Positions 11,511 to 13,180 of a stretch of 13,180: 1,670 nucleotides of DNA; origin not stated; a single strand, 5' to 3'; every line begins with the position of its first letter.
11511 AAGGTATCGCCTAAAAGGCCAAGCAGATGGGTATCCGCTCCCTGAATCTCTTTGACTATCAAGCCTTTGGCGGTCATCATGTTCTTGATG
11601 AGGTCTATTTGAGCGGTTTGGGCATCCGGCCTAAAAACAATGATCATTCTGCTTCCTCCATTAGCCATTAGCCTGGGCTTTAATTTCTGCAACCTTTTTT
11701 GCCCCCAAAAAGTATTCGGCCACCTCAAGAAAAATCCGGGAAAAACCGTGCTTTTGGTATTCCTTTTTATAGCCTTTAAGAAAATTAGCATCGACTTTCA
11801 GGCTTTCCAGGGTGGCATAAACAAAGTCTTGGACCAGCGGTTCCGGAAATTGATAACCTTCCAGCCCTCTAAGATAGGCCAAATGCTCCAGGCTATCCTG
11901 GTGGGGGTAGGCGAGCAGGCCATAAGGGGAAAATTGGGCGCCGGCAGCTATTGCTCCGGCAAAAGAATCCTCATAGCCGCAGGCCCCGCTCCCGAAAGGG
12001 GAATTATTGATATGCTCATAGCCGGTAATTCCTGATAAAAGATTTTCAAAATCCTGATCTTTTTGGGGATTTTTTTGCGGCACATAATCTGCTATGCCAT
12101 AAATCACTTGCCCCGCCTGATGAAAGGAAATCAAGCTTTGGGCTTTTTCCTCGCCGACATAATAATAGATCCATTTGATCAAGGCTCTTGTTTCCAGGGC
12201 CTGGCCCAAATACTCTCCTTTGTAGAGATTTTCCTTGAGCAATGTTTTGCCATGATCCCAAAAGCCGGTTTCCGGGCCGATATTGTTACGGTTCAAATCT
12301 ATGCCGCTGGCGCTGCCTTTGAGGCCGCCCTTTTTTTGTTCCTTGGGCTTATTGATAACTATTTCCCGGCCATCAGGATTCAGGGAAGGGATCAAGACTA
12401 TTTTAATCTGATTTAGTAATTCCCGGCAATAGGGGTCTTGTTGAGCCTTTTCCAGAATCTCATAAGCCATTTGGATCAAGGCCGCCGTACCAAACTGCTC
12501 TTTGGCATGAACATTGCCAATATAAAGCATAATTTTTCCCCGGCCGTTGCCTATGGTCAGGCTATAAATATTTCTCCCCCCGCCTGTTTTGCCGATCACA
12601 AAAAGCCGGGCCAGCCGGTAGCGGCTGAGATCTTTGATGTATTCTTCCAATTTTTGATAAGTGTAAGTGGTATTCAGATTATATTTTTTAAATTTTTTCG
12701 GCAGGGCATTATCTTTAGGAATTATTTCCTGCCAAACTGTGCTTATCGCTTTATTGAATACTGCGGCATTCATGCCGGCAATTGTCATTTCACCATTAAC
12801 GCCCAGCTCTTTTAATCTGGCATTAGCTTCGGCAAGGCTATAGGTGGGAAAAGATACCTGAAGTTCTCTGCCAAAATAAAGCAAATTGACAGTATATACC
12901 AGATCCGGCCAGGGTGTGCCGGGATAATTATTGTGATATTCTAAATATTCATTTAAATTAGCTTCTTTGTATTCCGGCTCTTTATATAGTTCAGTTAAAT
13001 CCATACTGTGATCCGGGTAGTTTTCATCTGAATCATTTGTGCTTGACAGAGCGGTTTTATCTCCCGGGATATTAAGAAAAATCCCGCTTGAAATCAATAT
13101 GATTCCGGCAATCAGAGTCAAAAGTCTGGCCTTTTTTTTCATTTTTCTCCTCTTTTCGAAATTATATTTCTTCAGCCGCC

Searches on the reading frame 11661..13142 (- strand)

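Call 7: search_protein_families(library=pfam, proteins=[window:11661-13142:-], max_evalue=0.001)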
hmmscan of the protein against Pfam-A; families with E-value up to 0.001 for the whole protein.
window:11661-13142:- (493 aa): 1 family
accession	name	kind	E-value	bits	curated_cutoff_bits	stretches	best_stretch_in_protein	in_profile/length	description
PF00246.29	Peptidase_M14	-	3.4e-32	112.6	21.6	1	167-368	3-209/286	Zinc carboxypeptidase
